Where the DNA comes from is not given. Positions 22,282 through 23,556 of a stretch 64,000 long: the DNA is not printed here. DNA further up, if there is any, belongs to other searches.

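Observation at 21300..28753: A 7.4 kb minus-strand operon that looks like a lipid-linked glycosylation module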

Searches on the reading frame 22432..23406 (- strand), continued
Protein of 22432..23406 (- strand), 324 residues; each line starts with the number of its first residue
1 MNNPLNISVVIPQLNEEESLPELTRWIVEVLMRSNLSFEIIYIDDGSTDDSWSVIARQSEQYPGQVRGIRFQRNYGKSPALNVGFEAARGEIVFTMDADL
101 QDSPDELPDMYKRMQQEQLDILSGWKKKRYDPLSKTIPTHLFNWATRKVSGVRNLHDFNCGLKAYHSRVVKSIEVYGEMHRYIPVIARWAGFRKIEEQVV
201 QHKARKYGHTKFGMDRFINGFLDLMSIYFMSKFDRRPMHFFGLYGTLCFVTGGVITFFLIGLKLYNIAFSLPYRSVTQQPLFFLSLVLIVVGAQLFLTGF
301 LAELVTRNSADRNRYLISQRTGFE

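Call 32: search_protein_families(library=ncbifam, proteins=[L039:7415-8446:+, L039:8787-9362:+, L039:9451-10143:+, L039:10482-11051:+, L039:11125-12135:+, L039:6290-7405:+, L001:11027-11995:+, L001:11992-12780:+], max_evalue=0.00001)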
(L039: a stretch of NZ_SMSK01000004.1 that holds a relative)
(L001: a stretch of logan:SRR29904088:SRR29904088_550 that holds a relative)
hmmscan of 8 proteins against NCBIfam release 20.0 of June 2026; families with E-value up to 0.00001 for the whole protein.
L039:7415-8446:+ (343 aa): 13 families
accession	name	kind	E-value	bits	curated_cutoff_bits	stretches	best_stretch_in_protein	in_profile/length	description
NF049969.1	GlMnHpPKinHddA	equivalog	8.5e-120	400.2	600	1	5-343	2-338/338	D-glycero-D-manno-heptose 7-phosphate kinase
NF009948.0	PRK13412.1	equivalog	3.1e-37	127.8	721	1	100-307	726-933/974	bifunctional fucokinase/fucose-1-phosphate guanylyltransferase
TIGR00549.1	mevalon_kin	equivalog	6.1e-27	94.8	163.05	1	29-307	14-275/276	mevalonate kinase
NF003036.0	PRK03926.1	equivalog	5.7e-26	91.3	403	1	27-338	17-296/302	mevalonate kinase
NF003006.0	PRK03817.1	equivalog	1.1e-23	83.8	443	1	8-174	4-161/352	galactokinase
NF003705.0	PRK05322.1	equivalog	1.2e-14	53.8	385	1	10-171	24-183/388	galactokinase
TIGR00131.1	gal_kin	equivalog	1.3e-14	53.9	226.65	1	6-188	18-198/388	galactokinase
NF003472.0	PRK05101.1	equivalog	1e-13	51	499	1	9-170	24-182/382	galactokinase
NF001816.0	PRK00555.1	equivalog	1.2e-12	47.5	509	0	83-171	75-162/363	galactokinase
TIGR00191.1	thrB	equivalog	4.9e-12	45.3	168.25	1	37-179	21-152/304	homoserine kinase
NF040957.1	Arch_PMK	equivalog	2.4e-09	37.1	500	1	112-306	91-284/316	phosphomevalonate kinase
NF002288.1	PRK01212.1-4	equivalog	2.4e-08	33.4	194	1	69-306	46-264/303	homoserine kinase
TIGR01920.1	Shik_kin_archae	equivalog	2.4e-07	30.4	126.85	1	76-175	46-145/266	shikimate kinase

L039:8787-9362:+ (191 aa): 6 families
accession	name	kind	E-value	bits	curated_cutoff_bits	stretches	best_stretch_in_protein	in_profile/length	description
TIGR00441.1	gmhA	equivalog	3.4e-62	209.1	209.45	1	34-186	2-154/154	D-sedoheptulose 7-phosphate isomerase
NF010546.0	PRK13936.1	equivalog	8.8e-62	208.4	276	1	1-190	3-193/197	phosphoheptose isomerase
NF010547.0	PRK13938.1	equivalog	1e-52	178.6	320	1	7-190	9-192/196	D-sedoheptulose 7-phosphate isomerase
NF001628.0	PRK00414.1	equivalog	5.8e-48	163.1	265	1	3-188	4-189/192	D-sedoheptulose 7-phosphate isomerase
NF008138.0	PRK10886.1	equivalog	3.2e-41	141.2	352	1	1-191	1-192/196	DnaA initiator-associating protein DiaA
NF003915.0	PRK05441.1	subfamily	1.9e-07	30.4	168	1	5-160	27-180/300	N-acetylmuramic acid 6-phosphate etherase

L039:9451-10143:+ (230 aa): 33 families (the best 25 are shown)
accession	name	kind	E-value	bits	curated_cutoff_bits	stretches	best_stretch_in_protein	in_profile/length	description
NF049965.1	GlMnHpPGnyltfHddC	equivalog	5.3e-64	215.9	300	1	4-224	2-216/221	D-glycero-D-manno-heptose 1-phosphate guanosyltransferase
NF052502.1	man1P_GTase_Rv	exception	5.7e-42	143.8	440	1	3-228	1-229/352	mannose-1-phosphate guanylyltransferase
TIGR03992.1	Arch_glmU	subfamily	1.8e-33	116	292.1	1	4-222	2-220/393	bifunctional sugar-1-phosphate nucleotidylyltransferase/acetyltransferase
NF041313.1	UDPGP_AglF_Halo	equivalog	1.5e-23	83.5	400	1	4-227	2-232/234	UTP--glucose-1-phosphate uridylyltransferase AglF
TIGR02623.1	G1P_cyt_trans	equivalog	2.6e-22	79.5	300.25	2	4-67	2-65/255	glucose-1-phosphate cytidylyltransferase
NF045761.1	NAMPUrTaseMurU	equivalog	3.1e-19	69.7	250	1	5-225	3-223/226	N-acetylmuramate alpha-1-phosphate uridylyltransferase MurU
TIGR01208.1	rmlA_long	equivalog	3.1e-19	69.1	320.25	1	5-175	2-175/353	glucose-1-phosphate thymidylyltransferase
NF041173.1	Sug_nt_acttase_Thmprot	equivalog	1.2e-18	67.3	600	1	4-221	2-219/405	bifunctional sugar-1-phosphate nucleotidylyltransferase/acetyltransferase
TIGR01173.1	glmU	equivalog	4.2e-17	62.1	366.85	1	4-179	2-177/452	bifunctional UDP-N-acetylglucosamine diphosphorylase/glucosamine-1-phosphate N-acetyltransferase GlmU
NF010934.1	PRK14354.1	equivalog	5e-17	61.5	450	1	5-180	2-178/447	bifunctional UDP-N-acetylglucosamine diphosphorylase/glucosamine-1-phosphate N-acetyltransferase GlmU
NF010935.0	PRK14355.1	equivalog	5.6e-16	58.2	718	1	4-185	5-188/459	bifunctional UDP-N-acetylglucosamine diphosphorylase/glucosamine-1-phosphate N-acetyltransferase GlmU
NF010939.0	PRK14359.1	equivalog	6.2e-16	58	592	1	3-183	3-178/430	bifunctional UDP-N-acetylglucosamine diphosphorylase/glucosamine-1-phosphate N-acetyltransferase GlmU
NF010936.0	PRK14356.1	equivalog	1.7e-15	56.9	666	1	3-179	6-184/456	bifunctional UDP-N-acetylglucosamine diphosphorylase/glucosamine-1-phosphate N-acetyltransferase GlmU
NF010940.0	PRK14360.1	equivalog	1.3e-14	53.6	602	1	6-178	5-180/452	bifunctional UDP-N-acetylglucosamine diphosphorylase/glucosamine-1-phosphate N-acetyltransferase GlmU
NF010933.0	PRK14353.1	equivalog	7.1e-14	51.3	505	1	4-180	7-185/453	bifunctional UDP-N-acetylglucosamine diphosphorylase/glucosamine-1-phosphate N-acetyltransferase GlmU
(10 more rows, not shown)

L039:10482-11051:+ (189 aa): 8 families
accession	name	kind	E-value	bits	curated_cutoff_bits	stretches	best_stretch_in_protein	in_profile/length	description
NF006506.0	PRK08942.1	equivalog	5.7e-37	127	178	1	12-160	5-153/182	D-glycero-beta-D-manno-heptose 1,7-bisphosphate 7-phosphatase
TIGR01656.1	Histidinol-ppas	subfamily_domain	9.7e-30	103.4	84.15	1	11-151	1-142/149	histidinol-phosphate phosphatase domain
NF050049.1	HBPPhtaseGmhB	domain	6.8e-28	97.6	250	1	12-156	5-145/171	D-glycero-alpha-D-manno-heptose-1,7-bisphosphate 7-phosphatase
TIGR00213.1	GmhB_yaeD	subfamily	6.7e-25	87.8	149.6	1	12-159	3-154/176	D-glycero-beta-D-manno-heptose 1,7-bisphosphate 7-phosphatase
TIGR01662.1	HAD-SF-IIIA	subfamily_domain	5.1e-24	85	44.6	1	11-152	1-136/141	HAD-IIIA family hydrolase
NF003937.0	PRK05446.1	equivalog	3.3e-19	69.1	443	1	12-154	5-148/355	bifunctional histidinol-phosphatase/imidazoleglycerol-phosphate dehydratase HisB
TIGR01261.1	hisB_Nterm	equivalog_domain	4.1e-16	58.9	140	1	12-149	3-141/161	histidinol-phosphatase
NF005264.0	PRK06769.1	equivalog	2.5e-12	46.9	217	1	12-153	6-135/175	HAD-IIIA family hydrolase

L039:11125-12135:+ (336 aa): 0 families

L039:6290-7405:+ (371 aa): 7 families
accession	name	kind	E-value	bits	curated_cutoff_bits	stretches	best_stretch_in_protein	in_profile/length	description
TIGR04063.1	stp3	hypoth_equivalog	3.7e-10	39.3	442.05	1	179-357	193-374/397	TIGR04063 family PEP-CTERM/XrtA system glycosyltransferase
NF047684.1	TeichurnBiosyTuaC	equivalog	1.9e-08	33.7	550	1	125-336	144-349/391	teichuronic acid biosynthesis protein TuaC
NF012028.0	PRK15484.1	subfamily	3.2e-08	33.1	618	1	186-368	180-373/380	lipopolysaccharide N-acetylglucosaminyltransferase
TIGR03449.1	mycothiol_MshA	equivalog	7.3e-08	31.7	462.5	1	170-342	190-370/406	D-inositol-3-phosphate glycosyltransferase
TIGR04157.1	glyco_rSAM_CFB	subfamily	1.8e-07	30.5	400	1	144-323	167-347/406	TIGR04157 family glycosyltransferase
NF041876.1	EPS_EpsE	equivalog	9.5e-07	28.4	400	1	204-340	220-360/389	exopolysaccharide biosynthesis GT4 family glycosyltransferase EpsE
NF053787.1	GlcN_PG_synth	equivalog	3.8e-06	26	480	0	186-366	184-352/361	N-acetylglucosaminyl phosphatidylglycerol synthase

L001:11027-11995:+ (322 aa): 17 families
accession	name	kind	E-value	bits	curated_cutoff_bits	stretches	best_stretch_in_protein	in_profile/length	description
NF041875.1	EPS_EpsD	equivalog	2.5e-30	106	370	1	4-237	2-240/325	exopolysaccharide biosynthesis glycosyltransferase EpsD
TIGR03965.1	mycofact_glyco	equivalog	3.2e-26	92.2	280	1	4-251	77-326/467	mycofactocin biosynthesis glycosyltransferase MftF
TIGR03937.1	PgaC_IcaA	equivalog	3.4e-19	69.1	422.3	1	3-218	47-264/407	poly-beta-1,6-N-acetyl-D-glucosamine synthase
TIGR04283.1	glyco_like_mftF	equivalog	1.3e-18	67.4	182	1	4-226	2-207/221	TIGR04283 family arsenosugar biosynthesis glycosyltransferase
NF007482.0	PRK10073.1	equivalog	1.9e-18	66.6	423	1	3-110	8-116/334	glycosyltransferase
NF038302.1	EPS_HpsE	equivalog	6.2e-17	61.5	300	1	3-205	3-223/307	hormogonium polysaccharide biosynthesis glycosyltransferase HpsE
NF038299.1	EPS_HpsN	equivalog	1.3e-14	53.9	425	1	3-113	3-116/317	hormogonium polysaccharide biosynthesis glycosyltransferase HpsN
NF047683.1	TeichurnBiosyTuaG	equivalog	2.2e-14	53.7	400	1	3-108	8-115/252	teichuronic acid biosynthesis protein TuaG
NF041394.1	GtaseAglG_Halo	equivalog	7.6e-10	38.5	440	1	3-115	3-118/304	glucosyl-dolichyl phosphate glucuronosyltransferase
NF050050.1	ProtGlycPglI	equivalog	3.5e-09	36.4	500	1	2-95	3-100/306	GalNAc(5)-diNAcBac-PP-undecaprenol beta-1,3-glucosyltransferase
NF007986.1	PRK10714.1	equivalog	3.5e-08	32.8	529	1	4-95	9-106/316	undecaprenyl-phosphate 4-deoxy-4-formamido-L-arabinose transferase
NF047588.1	GlcsyltransPgfSStrep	equivalog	3.3e-07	29.8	500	1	1-103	1-110/308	glycosyltransferase PgfS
NF053739.1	GlytfEpsEBac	equivalog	1e-06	27.9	450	0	4-100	4-103/265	glycosyltransferase EpsE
TIGR04440.1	glyco_TIGR04440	domain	1.2e-06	28.4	70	1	4-107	3-109/215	TIGR00180 family glycosyltransferase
TIGR03472.1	HpnI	equivalog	2.6e-06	26.5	310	0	4-215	44-263/373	bacteriohopanetetrol glucosamine biosynthesis glycosyltransferase HpnI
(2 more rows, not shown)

L001:11992-12780:+ (262 aa): 0 families

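Call 48: search_protein_families(library=pfam, proteins=[L039:11125-12135:+], max_evalue=0.01)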
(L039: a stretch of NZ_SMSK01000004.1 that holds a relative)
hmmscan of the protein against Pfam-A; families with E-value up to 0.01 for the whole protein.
L039:11125-12135:+ (336 aa): 0 families

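Call 86: search_protein_families(library=pfam, proteins=[L033:14275-15729:+, L042:7793-9286:+, L084:14984-16522:+, L061:12676-15132:+, L068:4934-7270:+, L071:13433-14614:+, L071:11111-13429:+, L046:14249-15802:-, L041:9349-10986:-, L066:15270-16841:-], max_evalue=0.0001)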
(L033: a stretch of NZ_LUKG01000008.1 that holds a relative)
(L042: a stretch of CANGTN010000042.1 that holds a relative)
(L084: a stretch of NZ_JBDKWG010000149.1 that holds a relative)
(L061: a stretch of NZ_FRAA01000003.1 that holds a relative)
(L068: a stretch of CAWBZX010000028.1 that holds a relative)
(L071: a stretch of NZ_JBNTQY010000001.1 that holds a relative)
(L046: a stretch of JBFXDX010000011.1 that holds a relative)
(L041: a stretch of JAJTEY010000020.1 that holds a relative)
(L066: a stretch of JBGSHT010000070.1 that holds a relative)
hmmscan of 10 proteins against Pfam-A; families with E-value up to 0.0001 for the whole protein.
L033:14275-15729:+ (484 aa): 2 families
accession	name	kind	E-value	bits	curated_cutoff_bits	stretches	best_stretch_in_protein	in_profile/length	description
PF01943.22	Polysacc_synt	-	1.6e-23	83.9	28.2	1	22-268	14-263/274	Polysaccharide biosynthesis protein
PF13440.11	Polysacc_synt_3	-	2.7e-11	43.7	23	1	34-322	2-292/293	Polysaccharide biosynthesis protein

L042:7793-9286:+ (497 aa): 0 families

L084:14984-16522:+ (512 aa): 3 families
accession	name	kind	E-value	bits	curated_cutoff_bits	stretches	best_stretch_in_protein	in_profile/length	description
PF00916.26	Sulfate_transp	-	2.5e-55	188.2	23.2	1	15-367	2-379/380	Sulfate permease family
PF16983.11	MFS_MOT1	-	6.1e-06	27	30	0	266-342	30-108/111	Molybdate transporter of MFS superfamily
PF01740.26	STAS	-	6.6e-06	26.3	22.6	1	410-490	8-91/106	STAS domain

L061:12676-15132:+ (818 aa): 1 family
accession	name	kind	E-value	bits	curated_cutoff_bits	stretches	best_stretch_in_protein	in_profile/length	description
PF03030.21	H_PPase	-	5.8e-262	871.5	29.7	1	26-722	1-645/645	Inorganic H+ pyrophosphatase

L068:4934-7270:+ (778 aa): 0 families

L071:13433-14614:+ (393 aa): 1 family
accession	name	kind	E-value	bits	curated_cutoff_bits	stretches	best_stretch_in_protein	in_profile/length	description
PF07690.21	MFS_1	-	3.2e-20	72.8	33.4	1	21-351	8-343/347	Major Facilitator Superfamily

L071:11111-13429:+ (772 aa): 2 families
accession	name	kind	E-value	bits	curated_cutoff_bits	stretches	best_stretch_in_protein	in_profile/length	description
PF00912.28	Transgly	-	1.6e-55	187.7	27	1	71-258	2-177/178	Transglycosylase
PF00905.27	Transpeptidase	-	1.8e-29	103.4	22.1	1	438-678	2-266/299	Penicillin binding protein transpeptidase domain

L046:14249-15802:- (517 aa): 2 families
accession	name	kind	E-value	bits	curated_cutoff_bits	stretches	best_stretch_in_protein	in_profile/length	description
PF00854.27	PTR2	-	5e-42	144.6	27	2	284-474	189-371/392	POT family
PF07690.21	MFS_1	-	1.1e-17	64.5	33.4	1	14-167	3-142/347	Major Facilitator Superfamily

L041:9349-10986:- (545 aa): 2 families
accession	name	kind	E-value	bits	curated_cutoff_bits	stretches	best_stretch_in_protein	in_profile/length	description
PF00854.27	PTR2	-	8.1e-59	199.9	27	2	81-300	4-230/392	POT family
PF07690.21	MFS_1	-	1.7e-22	80.3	33.4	2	21-288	10-291/347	Major Facilitator Superfamily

L066:15270-16841:- (523 aa): 1 family
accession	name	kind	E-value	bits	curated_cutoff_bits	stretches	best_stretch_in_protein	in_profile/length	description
PF13231.12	PMT_2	-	3.3e-11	44.1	26.1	1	92-228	23-155/160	Dolichyl-phosphate-mannose-protein mannosyltransferase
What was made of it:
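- The GT4 neighbours GDP-heptose genes and once a Wzx flippase, which is typical of LPS or O-antigen loci (calls 32, 86).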
